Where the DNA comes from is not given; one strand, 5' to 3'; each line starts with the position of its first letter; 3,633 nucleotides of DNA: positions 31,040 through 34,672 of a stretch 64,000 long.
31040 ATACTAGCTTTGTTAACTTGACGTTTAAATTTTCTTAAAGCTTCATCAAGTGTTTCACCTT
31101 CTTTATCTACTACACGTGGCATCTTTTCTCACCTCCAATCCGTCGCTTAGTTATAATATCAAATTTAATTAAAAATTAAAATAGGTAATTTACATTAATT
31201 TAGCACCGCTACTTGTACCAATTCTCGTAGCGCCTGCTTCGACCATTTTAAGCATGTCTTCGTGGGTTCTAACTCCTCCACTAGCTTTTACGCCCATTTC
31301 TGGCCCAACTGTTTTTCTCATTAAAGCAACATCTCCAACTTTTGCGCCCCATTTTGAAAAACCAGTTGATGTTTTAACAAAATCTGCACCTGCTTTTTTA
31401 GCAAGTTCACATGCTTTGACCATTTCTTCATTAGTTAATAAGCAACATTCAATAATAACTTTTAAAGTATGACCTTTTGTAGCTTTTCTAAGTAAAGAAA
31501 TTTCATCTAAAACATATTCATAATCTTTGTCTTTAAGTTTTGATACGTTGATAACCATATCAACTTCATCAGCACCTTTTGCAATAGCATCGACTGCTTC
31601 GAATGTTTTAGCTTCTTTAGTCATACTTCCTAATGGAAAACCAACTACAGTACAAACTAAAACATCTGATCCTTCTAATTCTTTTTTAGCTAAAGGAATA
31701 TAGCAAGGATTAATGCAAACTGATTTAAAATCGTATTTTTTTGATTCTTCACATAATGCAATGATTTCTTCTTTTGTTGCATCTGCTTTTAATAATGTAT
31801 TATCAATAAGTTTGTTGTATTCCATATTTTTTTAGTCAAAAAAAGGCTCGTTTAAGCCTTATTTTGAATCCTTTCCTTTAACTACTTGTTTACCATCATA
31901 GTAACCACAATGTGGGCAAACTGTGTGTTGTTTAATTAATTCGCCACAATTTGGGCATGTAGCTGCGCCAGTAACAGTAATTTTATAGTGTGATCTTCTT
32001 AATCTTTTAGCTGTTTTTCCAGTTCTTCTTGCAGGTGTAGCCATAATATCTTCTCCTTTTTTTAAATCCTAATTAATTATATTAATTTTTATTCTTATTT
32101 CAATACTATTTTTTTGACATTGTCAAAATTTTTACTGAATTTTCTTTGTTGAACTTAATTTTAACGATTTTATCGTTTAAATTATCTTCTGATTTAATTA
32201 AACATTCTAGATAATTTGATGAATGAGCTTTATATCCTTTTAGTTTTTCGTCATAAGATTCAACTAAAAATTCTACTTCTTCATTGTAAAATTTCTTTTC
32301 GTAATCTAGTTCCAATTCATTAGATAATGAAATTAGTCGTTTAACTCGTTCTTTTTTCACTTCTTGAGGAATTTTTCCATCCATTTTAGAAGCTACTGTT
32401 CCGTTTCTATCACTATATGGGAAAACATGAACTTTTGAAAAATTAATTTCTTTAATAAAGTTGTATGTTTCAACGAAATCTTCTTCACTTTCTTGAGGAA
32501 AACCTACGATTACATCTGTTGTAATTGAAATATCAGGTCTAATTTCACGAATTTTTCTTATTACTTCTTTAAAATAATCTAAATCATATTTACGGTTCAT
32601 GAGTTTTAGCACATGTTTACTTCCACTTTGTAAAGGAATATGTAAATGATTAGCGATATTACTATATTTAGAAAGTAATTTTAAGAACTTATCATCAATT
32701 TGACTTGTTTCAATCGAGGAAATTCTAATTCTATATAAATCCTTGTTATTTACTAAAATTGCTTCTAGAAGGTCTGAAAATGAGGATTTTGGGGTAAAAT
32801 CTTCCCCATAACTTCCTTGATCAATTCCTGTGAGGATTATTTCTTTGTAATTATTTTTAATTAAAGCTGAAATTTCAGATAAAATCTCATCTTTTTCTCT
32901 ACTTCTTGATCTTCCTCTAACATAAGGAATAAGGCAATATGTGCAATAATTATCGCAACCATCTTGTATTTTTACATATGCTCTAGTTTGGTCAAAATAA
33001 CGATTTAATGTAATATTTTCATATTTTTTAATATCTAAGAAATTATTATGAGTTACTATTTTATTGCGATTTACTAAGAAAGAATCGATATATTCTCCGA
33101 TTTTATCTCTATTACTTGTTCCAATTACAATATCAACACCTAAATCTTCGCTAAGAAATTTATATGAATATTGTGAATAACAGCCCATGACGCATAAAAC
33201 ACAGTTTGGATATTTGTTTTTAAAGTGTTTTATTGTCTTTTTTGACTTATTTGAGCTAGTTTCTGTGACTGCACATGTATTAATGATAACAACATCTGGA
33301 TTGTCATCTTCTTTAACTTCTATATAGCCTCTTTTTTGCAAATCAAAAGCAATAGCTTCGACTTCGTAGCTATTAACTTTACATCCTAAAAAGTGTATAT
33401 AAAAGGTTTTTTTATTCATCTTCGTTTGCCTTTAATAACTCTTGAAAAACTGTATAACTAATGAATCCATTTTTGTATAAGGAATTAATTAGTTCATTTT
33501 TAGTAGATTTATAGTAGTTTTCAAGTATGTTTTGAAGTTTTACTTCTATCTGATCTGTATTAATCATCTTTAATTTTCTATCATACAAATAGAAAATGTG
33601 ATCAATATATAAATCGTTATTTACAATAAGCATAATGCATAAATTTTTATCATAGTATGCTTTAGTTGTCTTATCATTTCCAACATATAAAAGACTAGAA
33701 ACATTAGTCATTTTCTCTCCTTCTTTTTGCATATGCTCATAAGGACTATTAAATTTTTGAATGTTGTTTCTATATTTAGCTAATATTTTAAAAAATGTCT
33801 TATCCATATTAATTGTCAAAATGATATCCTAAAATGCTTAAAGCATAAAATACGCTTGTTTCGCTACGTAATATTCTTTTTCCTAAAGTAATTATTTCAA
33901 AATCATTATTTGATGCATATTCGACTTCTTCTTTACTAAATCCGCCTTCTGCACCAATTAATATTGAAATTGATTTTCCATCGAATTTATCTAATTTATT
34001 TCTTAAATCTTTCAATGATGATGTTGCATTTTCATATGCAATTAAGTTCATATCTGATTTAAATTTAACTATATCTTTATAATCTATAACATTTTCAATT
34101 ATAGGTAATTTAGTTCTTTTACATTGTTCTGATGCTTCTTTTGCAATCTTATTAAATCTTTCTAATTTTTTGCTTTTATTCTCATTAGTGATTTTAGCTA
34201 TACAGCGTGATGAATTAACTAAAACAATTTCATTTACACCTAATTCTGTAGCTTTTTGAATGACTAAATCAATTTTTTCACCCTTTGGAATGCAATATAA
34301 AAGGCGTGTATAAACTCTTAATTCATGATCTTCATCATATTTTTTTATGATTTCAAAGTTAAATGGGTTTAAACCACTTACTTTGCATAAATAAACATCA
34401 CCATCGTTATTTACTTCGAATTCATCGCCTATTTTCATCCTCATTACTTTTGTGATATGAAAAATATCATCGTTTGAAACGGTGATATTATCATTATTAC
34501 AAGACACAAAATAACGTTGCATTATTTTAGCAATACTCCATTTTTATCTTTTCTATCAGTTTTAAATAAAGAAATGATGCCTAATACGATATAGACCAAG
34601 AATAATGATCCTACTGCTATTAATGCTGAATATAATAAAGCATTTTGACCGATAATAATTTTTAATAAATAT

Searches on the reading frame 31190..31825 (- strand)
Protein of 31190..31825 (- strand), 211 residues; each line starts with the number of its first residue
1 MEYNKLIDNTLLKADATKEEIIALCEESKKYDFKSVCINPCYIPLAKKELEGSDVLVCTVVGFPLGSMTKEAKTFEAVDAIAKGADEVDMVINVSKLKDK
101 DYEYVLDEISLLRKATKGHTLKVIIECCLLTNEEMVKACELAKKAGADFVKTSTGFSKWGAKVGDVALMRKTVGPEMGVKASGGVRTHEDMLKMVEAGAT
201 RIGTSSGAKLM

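Call 32: search_protein_families(library=pfam, max_evalue=0.01, proteins=[window:31190-31825:-])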
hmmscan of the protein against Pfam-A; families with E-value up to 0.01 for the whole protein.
window:31190-31825:- (211 aa): 2 families
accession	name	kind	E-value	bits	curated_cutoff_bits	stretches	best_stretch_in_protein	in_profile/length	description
PF01791.15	DeoC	-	5.5e-22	79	23.8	1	9-203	8-216/229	DeoC/LacD family aldolase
PF01180.27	DHO_dh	-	0.00098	18.8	27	0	166-206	230-270/291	Dihydroorotate dehydrogenase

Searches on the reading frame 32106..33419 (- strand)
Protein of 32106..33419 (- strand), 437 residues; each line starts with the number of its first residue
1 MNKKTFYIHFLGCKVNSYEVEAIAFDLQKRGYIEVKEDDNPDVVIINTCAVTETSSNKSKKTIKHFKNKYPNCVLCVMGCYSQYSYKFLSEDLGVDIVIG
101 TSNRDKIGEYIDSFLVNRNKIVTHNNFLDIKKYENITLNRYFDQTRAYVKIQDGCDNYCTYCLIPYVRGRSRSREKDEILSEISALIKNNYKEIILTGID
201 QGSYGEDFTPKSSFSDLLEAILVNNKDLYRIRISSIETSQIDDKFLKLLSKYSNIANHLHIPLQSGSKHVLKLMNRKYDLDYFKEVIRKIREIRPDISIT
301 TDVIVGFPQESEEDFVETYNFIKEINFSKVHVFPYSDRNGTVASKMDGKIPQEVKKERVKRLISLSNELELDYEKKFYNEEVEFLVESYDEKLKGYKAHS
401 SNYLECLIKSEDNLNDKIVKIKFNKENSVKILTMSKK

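Call 9: search_protein_families(library=pfam, proteins=[window:32106-33419:-])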
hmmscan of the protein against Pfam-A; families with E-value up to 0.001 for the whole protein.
window:32106-33419:- (437 aa): 2 families
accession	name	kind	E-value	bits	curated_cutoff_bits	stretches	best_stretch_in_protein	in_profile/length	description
PF04055.27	Radical_SAM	-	7.7e-28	98.2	29.5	1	150-322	2-166/166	Radical SAM superfamily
PF00919.26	UPF0004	-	3.6e-23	81.8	27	1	6-100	2-98/98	Uncharacterized protein family UPF0004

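Call 35: find_encoding_contigs(protein=window:32106-33419:-, flank=3000, max_places=6)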
Protein window:32106-33419:- (437 aa): 4 contigs read that carry it; 2 places shown.
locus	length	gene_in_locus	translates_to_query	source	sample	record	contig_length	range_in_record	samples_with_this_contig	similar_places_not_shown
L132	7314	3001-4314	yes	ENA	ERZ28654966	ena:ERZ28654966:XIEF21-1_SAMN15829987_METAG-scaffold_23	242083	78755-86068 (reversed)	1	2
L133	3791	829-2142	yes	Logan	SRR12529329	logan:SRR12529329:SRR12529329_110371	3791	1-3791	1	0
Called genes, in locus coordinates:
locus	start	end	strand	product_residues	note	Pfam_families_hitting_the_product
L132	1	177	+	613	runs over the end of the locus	PF00012:HSP70, PF06723:MreB_Mbl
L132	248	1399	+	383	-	PF00226:DnaJ, PF01556:DnaJ_C, PF15777:Anti-TRAP (faint), PF17302:DUF5351 (faint), PF27659:CHP02642 (faint), PF00684:DnaJ_CXXCXGXG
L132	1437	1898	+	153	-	PF05154:TM2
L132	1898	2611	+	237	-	PF20260:PUA_4, PF04452:Methyltrans_RNA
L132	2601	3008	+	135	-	-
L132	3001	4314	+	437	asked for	PF00919:UPF0004, PF04055:Radical_SAM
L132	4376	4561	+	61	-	PF01783:Ribosomal_L32p, PF13248:Zn_ribbon_3 (weak)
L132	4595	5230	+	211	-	PF01791:DeoC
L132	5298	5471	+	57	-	PF01165:Ribosomal_S21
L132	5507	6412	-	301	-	PF04041:Glyco_hydro_130 (faint), PF04616:Glyco_hydro_43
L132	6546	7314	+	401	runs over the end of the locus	PF03412:Peptidase_C39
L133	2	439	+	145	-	?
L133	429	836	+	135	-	-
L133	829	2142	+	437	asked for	PF00919:UPF0004, PF04055:Radical_SAM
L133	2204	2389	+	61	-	PF01783:Ribosomal_L32p, PF13248:Zn_ribbon_3 (weak)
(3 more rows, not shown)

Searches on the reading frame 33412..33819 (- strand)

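Call 9: search_protein_families(library=pfam, proteins=[window:33412-33819:-])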
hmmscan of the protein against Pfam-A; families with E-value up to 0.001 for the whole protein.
window:33412-33819:- (135 aa): 0 families

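Call 34: search_protein_families(library=ncbifam, max_evalue=0.01, proteins=[window:33412-33819:-])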
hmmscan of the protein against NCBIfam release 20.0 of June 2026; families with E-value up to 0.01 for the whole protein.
window:33412-33819:- (135 aa): 0 families

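Call 66: search_protein_families(library=pfam, max_evalue=10, proteins=[window:33412-33819:-])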
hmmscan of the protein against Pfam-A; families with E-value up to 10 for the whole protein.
window:33412-33819:- (135 aa): 1 family
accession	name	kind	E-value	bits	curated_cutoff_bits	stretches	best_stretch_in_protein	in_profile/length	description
PF12452.13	DUF3685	-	0.087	13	25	1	57-130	7-77/192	Protein of unknown function (DUF3685)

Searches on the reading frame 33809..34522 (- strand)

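Call 32: search_protein_families(library=pfam, max_evalue=0.01, proteins=[window:33809-34522:-])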
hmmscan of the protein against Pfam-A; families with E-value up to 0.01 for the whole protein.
window:33809-34522:- (237 aa): 2 families
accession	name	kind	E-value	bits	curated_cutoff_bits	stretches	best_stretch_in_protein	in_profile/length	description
PF04452.19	Methyltrans_RNA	-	2.1e-49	167.7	23.9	1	72-231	7-164/165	RNA methyltransferase domain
PF20260.4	PUA_4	-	6.9e-12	45.7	23.9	1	16-53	2-40/48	RNA methyltransferase PUA domain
